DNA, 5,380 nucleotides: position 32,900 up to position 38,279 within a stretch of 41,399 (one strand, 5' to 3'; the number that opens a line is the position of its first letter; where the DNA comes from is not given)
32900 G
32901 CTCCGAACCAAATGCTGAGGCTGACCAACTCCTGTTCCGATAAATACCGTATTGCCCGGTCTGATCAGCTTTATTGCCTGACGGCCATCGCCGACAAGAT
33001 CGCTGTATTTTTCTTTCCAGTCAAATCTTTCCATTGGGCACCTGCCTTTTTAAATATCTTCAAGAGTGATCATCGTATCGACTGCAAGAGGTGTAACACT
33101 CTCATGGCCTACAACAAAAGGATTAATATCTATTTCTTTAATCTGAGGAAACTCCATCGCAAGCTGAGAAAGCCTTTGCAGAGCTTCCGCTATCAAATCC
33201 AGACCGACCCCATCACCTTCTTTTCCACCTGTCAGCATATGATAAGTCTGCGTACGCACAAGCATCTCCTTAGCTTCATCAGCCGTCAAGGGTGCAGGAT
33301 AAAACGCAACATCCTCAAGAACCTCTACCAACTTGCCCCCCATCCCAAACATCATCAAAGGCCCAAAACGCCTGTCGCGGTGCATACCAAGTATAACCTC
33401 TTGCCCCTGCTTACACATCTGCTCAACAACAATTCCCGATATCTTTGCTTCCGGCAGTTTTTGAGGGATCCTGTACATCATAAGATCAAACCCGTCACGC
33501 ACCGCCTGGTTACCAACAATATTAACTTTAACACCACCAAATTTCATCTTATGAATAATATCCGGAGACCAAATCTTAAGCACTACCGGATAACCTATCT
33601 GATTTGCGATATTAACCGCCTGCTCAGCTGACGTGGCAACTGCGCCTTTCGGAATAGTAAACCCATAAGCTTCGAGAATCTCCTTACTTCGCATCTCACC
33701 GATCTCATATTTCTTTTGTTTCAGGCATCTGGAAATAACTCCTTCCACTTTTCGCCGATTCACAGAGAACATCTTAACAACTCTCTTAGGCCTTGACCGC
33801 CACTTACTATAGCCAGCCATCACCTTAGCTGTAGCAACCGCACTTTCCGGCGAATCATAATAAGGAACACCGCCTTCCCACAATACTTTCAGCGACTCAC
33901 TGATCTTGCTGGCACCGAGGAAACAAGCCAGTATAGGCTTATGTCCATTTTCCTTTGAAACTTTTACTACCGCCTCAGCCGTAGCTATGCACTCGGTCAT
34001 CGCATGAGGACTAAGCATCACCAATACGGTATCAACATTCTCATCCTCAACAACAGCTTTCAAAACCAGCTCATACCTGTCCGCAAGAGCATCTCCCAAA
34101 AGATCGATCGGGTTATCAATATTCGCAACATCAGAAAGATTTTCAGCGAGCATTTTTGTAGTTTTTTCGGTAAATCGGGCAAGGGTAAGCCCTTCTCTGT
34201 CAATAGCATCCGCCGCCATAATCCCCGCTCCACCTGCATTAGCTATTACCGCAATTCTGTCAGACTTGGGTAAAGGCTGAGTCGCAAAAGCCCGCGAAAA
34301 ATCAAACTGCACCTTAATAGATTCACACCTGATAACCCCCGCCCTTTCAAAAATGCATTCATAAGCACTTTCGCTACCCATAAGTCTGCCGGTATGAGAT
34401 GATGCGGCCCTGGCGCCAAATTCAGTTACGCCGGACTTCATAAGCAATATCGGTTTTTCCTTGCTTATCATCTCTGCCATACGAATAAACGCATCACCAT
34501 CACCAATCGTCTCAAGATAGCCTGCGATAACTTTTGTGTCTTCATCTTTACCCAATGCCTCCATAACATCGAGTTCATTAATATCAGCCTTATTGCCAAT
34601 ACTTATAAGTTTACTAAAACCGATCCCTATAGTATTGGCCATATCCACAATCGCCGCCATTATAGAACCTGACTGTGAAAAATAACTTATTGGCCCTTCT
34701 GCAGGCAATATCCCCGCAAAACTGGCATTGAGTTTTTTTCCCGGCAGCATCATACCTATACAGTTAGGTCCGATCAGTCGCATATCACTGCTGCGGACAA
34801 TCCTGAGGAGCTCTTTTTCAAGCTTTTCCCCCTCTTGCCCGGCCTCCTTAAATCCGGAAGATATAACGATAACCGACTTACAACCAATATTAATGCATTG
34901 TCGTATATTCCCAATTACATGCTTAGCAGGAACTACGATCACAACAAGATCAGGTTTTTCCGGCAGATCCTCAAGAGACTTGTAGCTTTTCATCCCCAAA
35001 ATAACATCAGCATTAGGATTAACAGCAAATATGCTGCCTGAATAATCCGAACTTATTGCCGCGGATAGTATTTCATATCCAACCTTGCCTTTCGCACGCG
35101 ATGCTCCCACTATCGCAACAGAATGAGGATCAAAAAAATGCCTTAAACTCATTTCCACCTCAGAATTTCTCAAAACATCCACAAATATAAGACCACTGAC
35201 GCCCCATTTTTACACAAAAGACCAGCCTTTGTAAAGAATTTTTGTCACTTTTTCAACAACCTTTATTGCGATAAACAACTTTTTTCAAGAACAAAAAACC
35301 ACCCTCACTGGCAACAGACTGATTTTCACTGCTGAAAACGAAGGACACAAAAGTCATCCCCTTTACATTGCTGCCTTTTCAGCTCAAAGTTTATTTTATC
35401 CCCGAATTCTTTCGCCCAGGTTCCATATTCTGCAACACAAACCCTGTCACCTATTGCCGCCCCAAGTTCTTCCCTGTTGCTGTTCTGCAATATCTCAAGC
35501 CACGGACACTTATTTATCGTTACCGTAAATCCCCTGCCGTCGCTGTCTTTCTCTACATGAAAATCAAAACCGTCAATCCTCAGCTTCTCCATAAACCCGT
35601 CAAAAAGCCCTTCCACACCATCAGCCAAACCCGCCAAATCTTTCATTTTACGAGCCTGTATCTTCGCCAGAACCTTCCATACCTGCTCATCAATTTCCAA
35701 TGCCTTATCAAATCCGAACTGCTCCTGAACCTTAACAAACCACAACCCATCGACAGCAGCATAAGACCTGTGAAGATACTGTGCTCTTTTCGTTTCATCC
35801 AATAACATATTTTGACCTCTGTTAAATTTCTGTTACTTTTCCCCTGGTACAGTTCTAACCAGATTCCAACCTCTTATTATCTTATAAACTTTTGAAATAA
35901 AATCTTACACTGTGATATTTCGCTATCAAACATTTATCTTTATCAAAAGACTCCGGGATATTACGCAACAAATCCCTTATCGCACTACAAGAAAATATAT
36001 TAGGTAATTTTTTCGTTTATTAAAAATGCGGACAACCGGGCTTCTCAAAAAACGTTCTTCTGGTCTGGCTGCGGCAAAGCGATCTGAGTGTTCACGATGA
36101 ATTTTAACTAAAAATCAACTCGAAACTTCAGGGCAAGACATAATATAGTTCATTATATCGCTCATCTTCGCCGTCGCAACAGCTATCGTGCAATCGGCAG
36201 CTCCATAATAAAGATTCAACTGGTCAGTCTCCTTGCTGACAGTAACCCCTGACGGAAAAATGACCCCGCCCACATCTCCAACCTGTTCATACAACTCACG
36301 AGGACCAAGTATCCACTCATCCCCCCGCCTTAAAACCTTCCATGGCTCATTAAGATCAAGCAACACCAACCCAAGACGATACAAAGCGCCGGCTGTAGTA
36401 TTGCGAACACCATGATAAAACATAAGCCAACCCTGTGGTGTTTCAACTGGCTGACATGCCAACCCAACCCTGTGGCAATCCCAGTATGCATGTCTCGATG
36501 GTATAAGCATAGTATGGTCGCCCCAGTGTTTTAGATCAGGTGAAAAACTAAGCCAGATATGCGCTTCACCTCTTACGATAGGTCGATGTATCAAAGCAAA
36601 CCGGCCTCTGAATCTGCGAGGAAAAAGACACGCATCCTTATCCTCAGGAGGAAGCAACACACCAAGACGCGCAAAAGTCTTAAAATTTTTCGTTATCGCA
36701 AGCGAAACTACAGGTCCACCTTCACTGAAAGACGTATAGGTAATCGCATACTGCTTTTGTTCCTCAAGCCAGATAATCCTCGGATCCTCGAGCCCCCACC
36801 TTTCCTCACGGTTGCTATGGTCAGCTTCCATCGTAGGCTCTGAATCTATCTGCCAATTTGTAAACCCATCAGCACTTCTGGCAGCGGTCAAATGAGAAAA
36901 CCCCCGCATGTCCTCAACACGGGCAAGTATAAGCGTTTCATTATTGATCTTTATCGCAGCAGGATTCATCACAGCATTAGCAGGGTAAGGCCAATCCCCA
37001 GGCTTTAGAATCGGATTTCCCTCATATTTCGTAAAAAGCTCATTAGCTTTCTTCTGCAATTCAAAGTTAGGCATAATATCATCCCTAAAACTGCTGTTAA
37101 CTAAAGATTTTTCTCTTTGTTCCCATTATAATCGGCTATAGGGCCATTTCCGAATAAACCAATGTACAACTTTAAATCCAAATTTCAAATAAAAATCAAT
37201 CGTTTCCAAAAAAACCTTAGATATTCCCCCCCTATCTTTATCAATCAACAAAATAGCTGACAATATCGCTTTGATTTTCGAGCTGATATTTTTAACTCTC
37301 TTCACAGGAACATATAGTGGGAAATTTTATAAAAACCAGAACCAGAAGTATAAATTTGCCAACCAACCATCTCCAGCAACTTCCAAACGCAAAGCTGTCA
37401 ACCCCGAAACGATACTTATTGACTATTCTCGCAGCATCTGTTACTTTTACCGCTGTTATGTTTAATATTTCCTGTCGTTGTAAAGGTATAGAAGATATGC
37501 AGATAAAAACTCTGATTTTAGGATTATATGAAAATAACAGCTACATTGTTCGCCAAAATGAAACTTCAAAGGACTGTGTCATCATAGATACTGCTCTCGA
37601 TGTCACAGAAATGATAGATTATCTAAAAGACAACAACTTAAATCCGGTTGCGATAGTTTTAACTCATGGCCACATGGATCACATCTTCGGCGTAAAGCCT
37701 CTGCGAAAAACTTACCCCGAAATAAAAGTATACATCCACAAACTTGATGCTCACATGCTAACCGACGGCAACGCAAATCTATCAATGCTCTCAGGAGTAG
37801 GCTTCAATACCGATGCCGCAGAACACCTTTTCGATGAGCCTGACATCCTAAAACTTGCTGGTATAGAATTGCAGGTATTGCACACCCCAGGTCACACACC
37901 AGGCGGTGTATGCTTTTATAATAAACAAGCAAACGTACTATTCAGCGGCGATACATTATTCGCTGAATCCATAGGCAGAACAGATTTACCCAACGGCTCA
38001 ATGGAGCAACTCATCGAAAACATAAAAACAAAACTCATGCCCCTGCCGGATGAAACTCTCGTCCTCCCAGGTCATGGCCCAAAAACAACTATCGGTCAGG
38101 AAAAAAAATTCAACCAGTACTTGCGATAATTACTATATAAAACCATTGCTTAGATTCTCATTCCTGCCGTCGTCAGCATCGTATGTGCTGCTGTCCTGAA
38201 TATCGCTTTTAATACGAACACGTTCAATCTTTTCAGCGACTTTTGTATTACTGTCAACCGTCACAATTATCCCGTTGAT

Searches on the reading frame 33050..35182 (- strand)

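Call 49: search_protein_families(library=pfam, proteins=[window:33050-35182:-], max_evalue=0.00001)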
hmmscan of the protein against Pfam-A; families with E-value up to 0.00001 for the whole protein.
window:33050-35182:- (710 aa): 6 families
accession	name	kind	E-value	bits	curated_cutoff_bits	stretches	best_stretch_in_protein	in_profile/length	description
PF13549.11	ATP-grasp_5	-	3.7e-72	242.7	27.6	1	486-707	2-221/221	ATP-grasp domain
PF13607.11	Succ_CoA_lig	-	2.4e-46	157.4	27.4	1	163-298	2-137/138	Succinyl-CoA ligase like flavodoxin domain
PF13380.12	CoA_binding_2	-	2e-24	86.7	22.8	1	21-146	2-115/116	CoA binding domain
PF02629.25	CoA_binding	-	2e-10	41.8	22.3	1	19-110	3-97/97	CoA binding domain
PF19045.5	Ligase_CoA_2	-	3.5e-09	37.4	23.7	1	311-451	2-147/162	Ligase-CoA domain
PF08442.15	ATP-grasp_2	-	8.8e-06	25.9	29.5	0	494-621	2-132/202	ATP-grasp domain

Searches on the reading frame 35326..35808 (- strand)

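Call 49: search_protein_families(library=pfam, proteins=[window:35326-35808:-], max_evalue=0.00001)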
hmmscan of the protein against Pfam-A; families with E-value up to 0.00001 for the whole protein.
window:35326-35808:- (160 aa): 2 families
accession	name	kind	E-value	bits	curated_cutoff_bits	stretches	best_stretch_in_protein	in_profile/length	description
PF14196.11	ATC_hydrolase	-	3.2e-11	44.7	28.1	1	16-158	6-145/145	L-2-amino-thiazoline-4-carboxylic acid hydrolase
PF19620.4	DUF6125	-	5.5e-11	43.2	27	1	15-143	18-144/164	Family of unknown function (DUF6125)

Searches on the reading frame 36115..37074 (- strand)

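Call 49: search_protein_families(library=pfam, proteins=[window:36115-37074:-], max_evalue=0.00001)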
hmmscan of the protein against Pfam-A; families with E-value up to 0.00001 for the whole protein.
window:36115-37074:- (319 aa): 1 family
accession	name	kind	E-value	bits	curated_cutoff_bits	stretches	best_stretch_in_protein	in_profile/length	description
PF04041.19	Glyco_hydro_130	-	3.2e-51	174.6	26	1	33-311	33-318/320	beta-1,4-mannooligosaccharide phosphorylase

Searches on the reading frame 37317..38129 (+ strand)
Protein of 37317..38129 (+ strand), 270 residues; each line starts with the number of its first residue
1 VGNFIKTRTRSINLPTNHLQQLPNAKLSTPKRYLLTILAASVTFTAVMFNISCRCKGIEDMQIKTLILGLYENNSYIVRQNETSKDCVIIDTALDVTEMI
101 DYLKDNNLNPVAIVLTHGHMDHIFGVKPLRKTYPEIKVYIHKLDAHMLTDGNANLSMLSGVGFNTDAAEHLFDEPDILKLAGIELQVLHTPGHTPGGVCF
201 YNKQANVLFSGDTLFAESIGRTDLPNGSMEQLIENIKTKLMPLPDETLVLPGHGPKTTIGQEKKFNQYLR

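Call 49: search_protein_families(library=pfam, proteins=[window:37317-38129:+], max_evalue=0.00001)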
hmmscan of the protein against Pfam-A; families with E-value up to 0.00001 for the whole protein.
window:37317-38129:+ (270 aa): 3 families
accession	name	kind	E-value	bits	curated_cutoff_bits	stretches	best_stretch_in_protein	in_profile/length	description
PF00753.33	Lactamase_B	-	1.5e-35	123.3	22.7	1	71-253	4-196/196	Metallo-beta-lactamase superfamily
PF12706.13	Lactamase_B_2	-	1.5e-06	28.4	27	1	89-216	4-147/200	Beta-lactamase superfamily domain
PF19583.5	ODP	-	3.8e-06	27.4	27.2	1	101-216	34-139/194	ODP family beta lactamase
